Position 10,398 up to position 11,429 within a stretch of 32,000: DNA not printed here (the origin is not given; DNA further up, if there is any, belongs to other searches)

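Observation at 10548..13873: Translationally coupled pair: 2-TM TIR/NDT-like membrane protein + non-RD receptor Ser/Thr kinase with Cys-rich ectodomain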

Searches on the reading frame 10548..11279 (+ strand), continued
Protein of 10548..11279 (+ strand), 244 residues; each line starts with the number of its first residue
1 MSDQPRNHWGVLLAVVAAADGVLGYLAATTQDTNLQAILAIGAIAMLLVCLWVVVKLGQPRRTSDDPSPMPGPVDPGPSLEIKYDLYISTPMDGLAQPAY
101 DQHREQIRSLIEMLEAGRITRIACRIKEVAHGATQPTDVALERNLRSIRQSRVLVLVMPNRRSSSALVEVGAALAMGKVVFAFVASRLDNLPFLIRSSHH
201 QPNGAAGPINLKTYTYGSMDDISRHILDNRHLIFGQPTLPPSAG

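Call 34: find_related_loci(query=A3, collection=metagenome_contigs, flank=5000)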
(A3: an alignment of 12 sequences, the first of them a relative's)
Query A3 (244 aa) in metagenome_contigs; peptide patterns used: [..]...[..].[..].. (x = any residue, [..] = any of these).
70 stretches matched a pattern; 13 encode a relative of the query (tblastn E <= 1e-3); 13 distinct loci.
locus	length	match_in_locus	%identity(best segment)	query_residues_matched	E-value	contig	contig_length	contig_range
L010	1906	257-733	33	83-243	2e-18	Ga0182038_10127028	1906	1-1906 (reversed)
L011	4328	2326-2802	33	83-243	3e-18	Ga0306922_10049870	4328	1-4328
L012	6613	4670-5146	33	83-243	3e-18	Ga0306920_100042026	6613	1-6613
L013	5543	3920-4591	28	6-236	2e-17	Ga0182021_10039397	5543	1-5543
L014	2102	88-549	29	83-235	1e-16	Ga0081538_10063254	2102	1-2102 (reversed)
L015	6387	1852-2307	31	83-236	2e-16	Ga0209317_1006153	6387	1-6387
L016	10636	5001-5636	27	5-233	5e-16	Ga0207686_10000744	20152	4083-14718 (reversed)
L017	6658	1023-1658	27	5-233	5e-16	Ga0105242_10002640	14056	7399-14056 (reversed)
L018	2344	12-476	33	82-237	1e-15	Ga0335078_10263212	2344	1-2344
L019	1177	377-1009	25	10-234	8e-15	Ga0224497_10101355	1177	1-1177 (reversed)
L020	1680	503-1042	24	36-222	1e-12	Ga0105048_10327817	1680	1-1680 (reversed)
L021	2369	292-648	25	82-199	8e-11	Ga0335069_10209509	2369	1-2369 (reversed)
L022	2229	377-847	26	86-242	3e-8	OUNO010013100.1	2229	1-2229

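Call 37: search_solved_structures(query=A2, max_evalue=1, show_alignments=5)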
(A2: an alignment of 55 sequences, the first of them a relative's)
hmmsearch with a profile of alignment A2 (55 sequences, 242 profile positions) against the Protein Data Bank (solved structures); distinct sequences matched with E-value up to 1: 23.
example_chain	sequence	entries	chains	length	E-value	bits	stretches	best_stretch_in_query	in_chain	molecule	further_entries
4jen_A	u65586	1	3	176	4.1e-07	32.4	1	96-230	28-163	CMP N-GLYCOSIDASE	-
4jem_A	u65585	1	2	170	8.7e-07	31.4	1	120-233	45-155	CMP/hydroxymethyl CMP hydrolase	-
4jel_A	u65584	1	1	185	1e-06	31.1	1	120-233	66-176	CMP/hydroxymethyl CMP hydrolase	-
4ohr_A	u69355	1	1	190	1.1e-06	31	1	120-233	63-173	CMP/hydroxymethyl CMP hydrolase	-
4ohb_A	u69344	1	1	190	8.3e-05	24.9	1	120-233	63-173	CMP/hydroxymethyl CMP hydrolase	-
4x5m_A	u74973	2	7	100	0.07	15.3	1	25-77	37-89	Uncharacterized protein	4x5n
9emx_A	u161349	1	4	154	0.075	15.2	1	155-198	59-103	Nucleoside 2-deoxyribosyltransferase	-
9emw_A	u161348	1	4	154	0.081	15.1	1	155-198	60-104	Nucleoside 2-deoxyribosyltransferase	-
8pqr_B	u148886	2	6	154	0.082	15.1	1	155-198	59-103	Nucleoside 2-deoxyribosyltransferase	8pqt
8qc0_A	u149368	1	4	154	0.083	15.1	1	155-198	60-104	Nucleoside 2-deoxyribosyltransferase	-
8rh3_A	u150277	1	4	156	0.084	15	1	155-198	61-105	Nucleoside 2-deoxyribosyltransferase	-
8pqp_A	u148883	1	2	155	0.092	14.9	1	167-198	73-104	Nucleoside 2-deoxyribosyltransferase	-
5vto_A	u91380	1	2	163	0.14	14.4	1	134-226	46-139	Blasticidin M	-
8eau_p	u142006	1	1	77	0.17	14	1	16-79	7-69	Vacuolar ATPase assembly integral membrane protein VMA21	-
8eat_B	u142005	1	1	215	0.21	13.8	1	13-89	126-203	Vacuolar ATPase assembly integral membrane protein VPH2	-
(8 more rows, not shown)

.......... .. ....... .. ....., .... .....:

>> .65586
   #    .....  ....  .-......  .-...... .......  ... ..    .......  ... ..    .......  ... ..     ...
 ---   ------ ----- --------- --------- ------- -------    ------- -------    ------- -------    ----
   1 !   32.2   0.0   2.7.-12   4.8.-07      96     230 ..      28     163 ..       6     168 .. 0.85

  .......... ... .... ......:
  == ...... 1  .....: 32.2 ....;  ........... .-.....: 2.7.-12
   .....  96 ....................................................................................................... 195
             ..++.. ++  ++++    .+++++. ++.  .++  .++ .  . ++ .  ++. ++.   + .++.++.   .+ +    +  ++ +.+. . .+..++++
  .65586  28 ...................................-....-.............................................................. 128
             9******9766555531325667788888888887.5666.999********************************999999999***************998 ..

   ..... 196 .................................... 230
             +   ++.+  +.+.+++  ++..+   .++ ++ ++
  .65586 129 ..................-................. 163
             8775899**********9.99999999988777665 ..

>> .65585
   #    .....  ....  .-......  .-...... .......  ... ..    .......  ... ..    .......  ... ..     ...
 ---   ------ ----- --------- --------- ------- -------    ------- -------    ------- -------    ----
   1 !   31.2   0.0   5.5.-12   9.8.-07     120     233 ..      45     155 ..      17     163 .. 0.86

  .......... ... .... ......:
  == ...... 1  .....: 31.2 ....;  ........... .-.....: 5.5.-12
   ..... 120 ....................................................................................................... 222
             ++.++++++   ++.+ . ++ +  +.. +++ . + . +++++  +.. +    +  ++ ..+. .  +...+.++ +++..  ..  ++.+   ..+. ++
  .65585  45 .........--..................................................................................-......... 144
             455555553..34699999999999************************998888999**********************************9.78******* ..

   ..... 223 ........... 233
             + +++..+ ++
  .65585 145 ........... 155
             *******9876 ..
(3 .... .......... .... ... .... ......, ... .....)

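Call 39: search_protein_families(library=pfam, proteins=[L002:5295-5615:+, L002:4408-4971:-, L002:7187-10171:-, L003:5550-5852:+, L003:5039-5467:-, L003:7442-7870:+, L003:3251-4519:+, L004:4358-5722:+, L004:6547-7455:-, L013:4685-5245:+], max_evalue=0.001)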
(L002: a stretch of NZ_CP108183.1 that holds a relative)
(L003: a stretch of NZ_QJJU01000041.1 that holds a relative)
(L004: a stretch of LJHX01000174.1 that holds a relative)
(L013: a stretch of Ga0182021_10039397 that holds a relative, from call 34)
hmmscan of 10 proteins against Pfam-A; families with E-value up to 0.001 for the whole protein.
L002:5295-5615:+ (107 aa): 0 families

L002:4408-4971:- (188 aa): 0 families

L002:7187-10171:- (995 aa): 9 families
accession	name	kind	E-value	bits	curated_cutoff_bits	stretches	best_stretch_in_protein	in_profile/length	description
PF13424.12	TPR_12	-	1.4e-32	112.1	30.1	5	596-659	12-77/77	Tetratricopeptide repeat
PF00931.28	NB-ARC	-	3.9e-13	49.7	23.5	1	287-429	94-247/248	NB-ARC domain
PF07719.23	TPR_2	-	3.1e-10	39.8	27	0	707-737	1-31/34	Tetratricopeptide repeat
PF00515.34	TPR_1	-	8.6e-09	35.3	27.8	0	629-647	3-21/34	Tetratricopeptide repeat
PF13176.12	TPR_7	-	3.7e-08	33.3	27.9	0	629-663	1-35/36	Tetratricopeptide repeat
PF13374.12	TPR_10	-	1e-05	25.8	27.5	0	707-737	2-32/42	Tetratricopeptide repeat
PF17874.7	TPR_MalT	-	1.3e-05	25.1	45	1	673-935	46-308/336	MalT-like TPR region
PF05729.18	NACHT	-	4e-05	23.9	26.7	1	212-328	4-132/167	NACHT domain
PF13432.12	TPR_16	-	0.00034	21.4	32.7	0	912-976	2-60/65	Tetratricopeptide repeat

L003:5550-5852:+ (101 aa): 0 families

L003:5039-5467:- (143 aa): 1 family
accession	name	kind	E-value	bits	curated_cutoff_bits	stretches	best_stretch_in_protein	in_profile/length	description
PF01850.27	PIN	-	8.9e-11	42.9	23.6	1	9-125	2-117/120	PIN domain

L003:7442-7870:+ (143 aa): 0 families

L003:3251-4519:+ (423 aa): 0 families

L004:4358-5722:+ (455 aa): 2 families
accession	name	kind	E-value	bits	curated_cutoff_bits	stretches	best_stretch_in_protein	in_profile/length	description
PF05014.21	Nuc_deoxyrib_tr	-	2.1e-06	28.3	28.8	1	356-410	46-101/117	Nucleoside 2-deoxyribosyltransferase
PF15891.11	Nuc_deoxyri_tr2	-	4.9e-05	24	30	1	305-407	3-103/105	Nucleoside 2-deoxyribosyltransferase like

L004:6547-7455:- (303 aa): 4 families
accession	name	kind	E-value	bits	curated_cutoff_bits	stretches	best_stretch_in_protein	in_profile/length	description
PF04542.20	Sigma70_r2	-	6.2e-18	64.8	24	1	60-128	1-69/71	Sigma-70 region 2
PF04545.22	Sigma70_r4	-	6.9e-18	64.3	24.1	1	238-288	1-49/50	Sigma-70, region 4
PF00140.25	Sigma70_r1_2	-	3.5e-08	33.7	22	1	24-50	4-30/34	Sigma-70 factor, region 1.2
PF04539.22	Sigma70_r3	-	0.0006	20.3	25.3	0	162-221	19-77/78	Sigma-70 region 3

L013:4685-5245:+ (187 aa): 0 families

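Call 40: find_encoding_contigs(protein=P0004, flank=6000, max_places=4)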
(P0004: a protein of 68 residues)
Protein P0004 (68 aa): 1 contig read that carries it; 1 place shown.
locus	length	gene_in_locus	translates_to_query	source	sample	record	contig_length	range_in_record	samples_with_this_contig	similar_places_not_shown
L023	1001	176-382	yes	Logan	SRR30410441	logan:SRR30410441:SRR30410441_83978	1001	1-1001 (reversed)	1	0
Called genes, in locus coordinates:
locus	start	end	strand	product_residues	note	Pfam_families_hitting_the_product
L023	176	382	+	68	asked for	-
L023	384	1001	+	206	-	?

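Call 57: search_protein_families(library=pfam, proteins=[L013:882-3476:+, L015:2581-4881:-, L016:5668-6468:-, L016:3647-4858:+, L011:1255-2841:+, L014:995-1831:+, L018:1085-1840:+, L021:719-2368:-, L022:1686-2228:+, L015:1222-2319:+], max_evalue=0.001)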
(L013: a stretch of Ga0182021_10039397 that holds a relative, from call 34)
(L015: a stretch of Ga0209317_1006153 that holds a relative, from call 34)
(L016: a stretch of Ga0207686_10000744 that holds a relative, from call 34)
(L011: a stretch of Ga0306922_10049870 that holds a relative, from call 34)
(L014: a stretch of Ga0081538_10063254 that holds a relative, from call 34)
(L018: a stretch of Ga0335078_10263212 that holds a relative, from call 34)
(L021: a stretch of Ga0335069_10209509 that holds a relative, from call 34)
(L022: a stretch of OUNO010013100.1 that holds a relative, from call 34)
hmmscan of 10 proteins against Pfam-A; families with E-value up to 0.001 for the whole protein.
L013:882-3476:+ (865 aa): 1 family
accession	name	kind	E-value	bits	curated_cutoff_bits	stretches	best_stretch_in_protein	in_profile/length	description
PF13948.11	DUF4215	-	1.7e-05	25.4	27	1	375-410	13-47/47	Domain of unknown function (DUF4215)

L015:2581-4881:- (767 aa): 4 families
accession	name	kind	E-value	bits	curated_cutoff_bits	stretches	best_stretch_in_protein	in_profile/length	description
PF13401.12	AAA_22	-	0.00011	23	27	1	145-252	6-109/130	AAA domain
PF13599.13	Pentapeptide_4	-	0.00013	22.4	38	1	572-611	1-40/78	Pentapeptide repeat region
PF24883.2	NPHP3_N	-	0.00017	22.3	24.8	0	143-195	21-69/164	Nephrocystin 3, N-terminal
PF05729.18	NACHT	-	0.00019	21.7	26.7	1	146-257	2-121/167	NACHT domain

L016:5668-6468:- (267 aa): 1 family
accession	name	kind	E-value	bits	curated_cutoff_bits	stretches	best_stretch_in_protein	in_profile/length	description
PF05050.19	Methyltransf_21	-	4.5e-21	76.2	22.7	1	77-230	1-171/173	Methyltransferase FkbM domain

L016:3647-4858:+ (404 aa): 2 families
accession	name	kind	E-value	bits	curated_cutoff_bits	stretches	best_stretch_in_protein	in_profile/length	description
PF00962.28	A_deaminase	-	1e-72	245.5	27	1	64-387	1-327/330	Adenosine deaminase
PF01979.26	Amidohydro_1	-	2.7e-05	24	25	1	161-353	90-277/345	Amidohydrolase family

L011:1255-2841:+ (529 aa): 0 families

L014:995-1831:+ (279 aa): 0 families

L018:1085-1840:+ (252 aa): 1 family
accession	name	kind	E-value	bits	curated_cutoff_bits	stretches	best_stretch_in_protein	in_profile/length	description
PF05719.16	GPP34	-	1.3e-30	107.4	29.1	1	48-237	1-199/201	Golgi phosphoprotein 3 (GPP34)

L021:719-2368:- (550 aa): 0 families

L022:1686-2228:+ (181 aa): 0 families

L015:1222-2319:+ (366 aa): 1 family
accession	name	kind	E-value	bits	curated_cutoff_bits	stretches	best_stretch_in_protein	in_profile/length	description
PF12697.13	Abhydrolase_6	-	0.00045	21.4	26.3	1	38-159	52-148/217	Alpha/beta hydrolase family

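Call 60: search_protein_families(library=padloc, alignment_id=A2, max_evalue=0.01)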
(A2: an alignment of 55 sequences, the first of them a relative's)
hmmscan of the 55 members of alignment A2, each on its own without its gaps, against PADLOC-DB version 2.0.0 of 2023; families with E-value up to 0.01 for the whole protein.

A. member 1, P0001 (244 aa): 0 families

B. families by the number of members that match (of 55 scanned): 1 family
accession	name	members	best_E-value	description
PDLC00425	ThsB1|ThsB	2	0.00023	TIR-like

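Call 61: search_protein_families(library=pfam, alignment_id=A2, max_evalue=0.01)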
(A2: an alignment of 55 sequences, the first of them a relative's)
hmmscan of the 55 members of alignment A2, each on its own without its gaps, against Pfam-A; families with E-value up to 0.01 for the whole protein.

A. member 1, P0001 (244 aa): 2 families
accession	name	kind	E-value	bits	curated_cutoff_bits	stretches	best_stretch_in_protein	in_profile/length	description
PF05014.21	Nuc_deoxyrib_tr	-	5e-06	27.1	28.8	1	99-186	12-99/117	Nucleoside 2-deoxyribosyltransferase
PF15891.11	Nuc_deoxyri_tr2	-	0.0005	20.8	30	1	109-182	21-100/105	Nucleoside 2-deoxyribosyltransferase like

B. families by the number of members that match (of 55 scanned): 11 families
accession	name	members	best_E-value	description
PF05014.21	Nuc_deoxyrib_tr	30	1e-06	Nucleoside 2-deoxyribosyltransferase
PF15891.11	Nuc_deoxyri_tr2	3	0.0005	Nucleoside 2-deoxyribosyltransferase like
PF05814.16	Ac76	1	7.4e-06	Orf76 (Ac76)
PF08592.16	Anthrone_oxy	1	0.00067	Anthrone oxygenase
PF09930.14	DUF2162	1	0.00087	Predicted transporter (DUF2162)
PF12650.12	DUF3784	1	0.0018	Domain of unknown function (DUF3784)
PF09925.14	DUF2157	1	0.005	Predicted membrane protein (DUF2157)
PF13676.11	TIR_2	1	0.0061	TIR domain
PF10864.13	DUF2663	1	0.0082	Protein of unknown function (DUF2663)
PF12698.13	ABC2_membrane_3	1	0.0083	ABC-2 family transporter protein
PF15560.11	Imm12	1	0.0098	Immunity protein 12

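Call 62: search_dna_similar(query=P0001, collection=plasmids, mode=protein, max_evalue=0.001)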
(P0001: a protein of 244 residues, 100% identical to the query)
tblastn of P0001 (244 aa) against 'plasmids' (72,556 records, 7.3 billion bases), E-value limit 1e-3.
No match.

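Call 63: search_dna_similar(query=P0001, collection=phages, mode=protein, max_evalue=0.001)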
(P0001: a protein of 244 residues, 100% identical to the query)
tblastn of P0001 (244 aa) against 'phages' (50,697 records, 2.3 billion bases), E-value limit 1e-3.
No match.

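Call 64: find_encoding_contigs(protein=P0003, flank=6000, max_places=3)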
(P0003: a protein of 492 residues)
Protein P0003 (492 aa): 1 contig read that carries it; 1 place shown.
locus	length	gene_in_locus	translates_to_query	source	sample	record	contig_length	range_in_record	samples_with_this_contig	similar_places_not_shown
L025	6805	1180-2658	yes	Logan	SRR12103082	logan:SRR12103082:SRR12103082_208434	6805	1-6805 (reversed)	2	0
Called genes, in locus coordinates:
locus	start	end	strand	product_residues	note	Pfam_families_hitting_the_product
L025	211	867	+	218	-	-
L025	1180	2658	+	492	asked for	PF05014:Nuc_deoxyrib_tr (faint)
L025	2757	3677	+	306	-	PF00078:RVT_1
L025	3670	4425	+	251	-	PF13489:Methyltransf_23 (weak), PF08241:Methyltransf_11, PF08242:Methyltransf_12, PF13649:Methyltransf_25, PF13847:Methyltransf_31 (weak)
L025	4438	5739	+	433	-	PF04055:Radical_SAM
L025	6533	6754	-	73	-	PF12728:HTH_17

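Call 65: find_encoding_contigs(protein=P0009, flank=6000, max_places=3)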
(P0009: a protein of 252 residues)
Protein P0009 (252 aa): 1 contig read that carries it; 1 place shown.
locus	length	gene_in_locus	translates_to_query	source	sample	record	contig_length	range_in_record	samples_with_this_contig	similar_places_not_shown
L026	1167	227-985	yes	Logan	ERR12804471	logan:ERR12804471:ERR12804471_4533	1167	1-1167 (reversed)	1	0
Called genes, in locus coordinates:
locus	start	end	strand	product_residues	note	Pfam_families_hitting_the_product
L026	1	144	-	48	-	?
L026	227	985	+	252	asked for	-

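Call 66: find_encoding_contigs(protein=P0013, flank=6000, max_places=3)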
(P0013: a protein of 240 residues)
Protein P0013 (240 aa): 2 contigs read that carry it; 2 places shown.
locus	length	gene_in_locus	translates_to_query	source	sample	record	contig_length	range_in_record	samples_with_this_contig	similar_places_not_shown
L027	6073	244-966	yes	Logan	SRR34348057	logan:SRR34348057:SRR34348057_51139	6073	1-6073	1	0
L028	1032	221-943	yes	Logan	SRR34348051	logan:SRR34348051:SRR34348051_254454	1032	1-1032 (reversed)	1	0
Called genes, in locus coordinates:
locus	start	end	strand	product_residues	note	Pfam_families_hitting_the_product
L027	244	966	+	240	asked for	-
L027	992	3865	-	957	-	-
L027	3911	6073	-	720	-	?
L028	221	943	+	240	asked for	-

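Call 69: search_protein_families(library=padloc, proteins=[L025:2757-3674:+, L025:211-864:+, L025:3670-4422:+, L025:4438-5736:+, L027:992-3862:-, L002:7187-10171:-, L015:2581-4881:-, L008:1768-2253:+, L013:882-3476:+], max_evalue=0.0001)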
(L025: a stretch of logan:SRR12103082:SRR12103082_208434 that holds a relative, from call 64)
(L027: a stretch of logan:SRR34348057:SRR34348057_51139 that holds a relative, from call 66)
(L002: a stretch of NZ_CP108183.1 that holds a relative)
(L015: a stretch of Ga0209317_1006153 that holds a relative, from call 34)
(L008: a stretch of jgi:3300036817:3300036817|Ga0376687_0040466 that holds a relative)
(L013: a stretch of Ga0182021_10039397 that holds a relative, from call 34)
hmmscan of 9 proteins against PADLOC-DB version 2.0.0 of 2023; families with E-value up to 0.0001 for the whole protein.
L025:2757-3674:+ (306 aa): 48 families (the best 25 are shown)
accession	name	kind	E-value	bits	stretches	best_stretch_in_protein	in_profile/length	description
PDLC01136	RT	-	8.5e-53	177.5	1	23-268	2-244/263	RT (reverse transcriptase)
PDLC02063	Cas1_IIIb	-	8.3e-33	111.8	1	24-268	6-260/617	-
PDLC03754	RT_UG17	-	2.7e-22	77.2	1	21-266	5-254/429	DRT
PDLC03759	RT_UG21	-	4.9e-20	69.8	2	168-268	160-264/503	DRT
PDLC03761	RT_UG23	-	7e-19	65.7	1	31-272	6-265/489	DRT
PDLC03756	RT_UG19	-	9e-19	65.9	2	169-288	166-291/562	DRT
PDLC03766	Drt9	-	5e-16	56.6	1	67-266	74-276/488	DRT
PDLC03764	RT_UG26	-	6.4e-15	52.8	1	63-269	41-259/398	DRT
PDLC03773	RT_UG34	-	8e-15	52.7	1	192-285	210-304/512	DRT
PDLC03783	Drt8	-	6.8e-13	46.8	1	184-273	174-263/493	DRT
PDLC03785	RT_UG9_large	-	3.5e-11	40.1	1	64-271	277-503/772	DRT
PDLC03778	RT_UG39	-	8.9e-11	39.4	1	189-290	286-386/541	DRT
PDLC03779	RT_UG4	-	9e-11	39.4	1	54-268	27-245/307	DRT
PDLC03786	RT_UG9_small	-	2.2e-10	38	0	192-274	202-284/541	DRT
PDLC03688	HEase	-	6.9e-10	36.3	1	67-222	70-236/599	homing endonuclease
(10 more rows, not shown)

L025:211-864:+ (218 aa): 0 families

L025:3670-4422:+ (251 aa): 1 family
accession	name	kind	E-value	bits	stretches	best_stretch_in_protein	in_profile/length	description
PDLC04134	mad2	-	6.5e-12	43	1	36-144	294-402/492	mads_2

L025:4438-5736:+ (433 aa): 1 family
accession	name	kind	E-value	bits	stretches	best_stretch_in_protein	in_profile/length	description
PDLC04689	PDC-M51A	-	9.5e-08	29.2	1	93-272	96-286/420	-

L027:992-3862:- (956 aa): 0 families

L002:7187-10171:- (995 aa): 2 families
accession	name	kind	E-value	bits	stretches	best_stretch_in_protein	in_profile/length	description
PDLC01169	TPR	-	7.2e-18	62.9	1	599-675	121-197/252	TPR repeats containing protein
PDLC01171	TPR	-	1e-09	36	1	704-930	136-345/504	TPR repeats containing protein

L015:2581-4881:- (767 aa): 0 families

L008:1768-2253:+ (162 aa): 0 families

L013:882-3476:+ (865 aa): 0 families
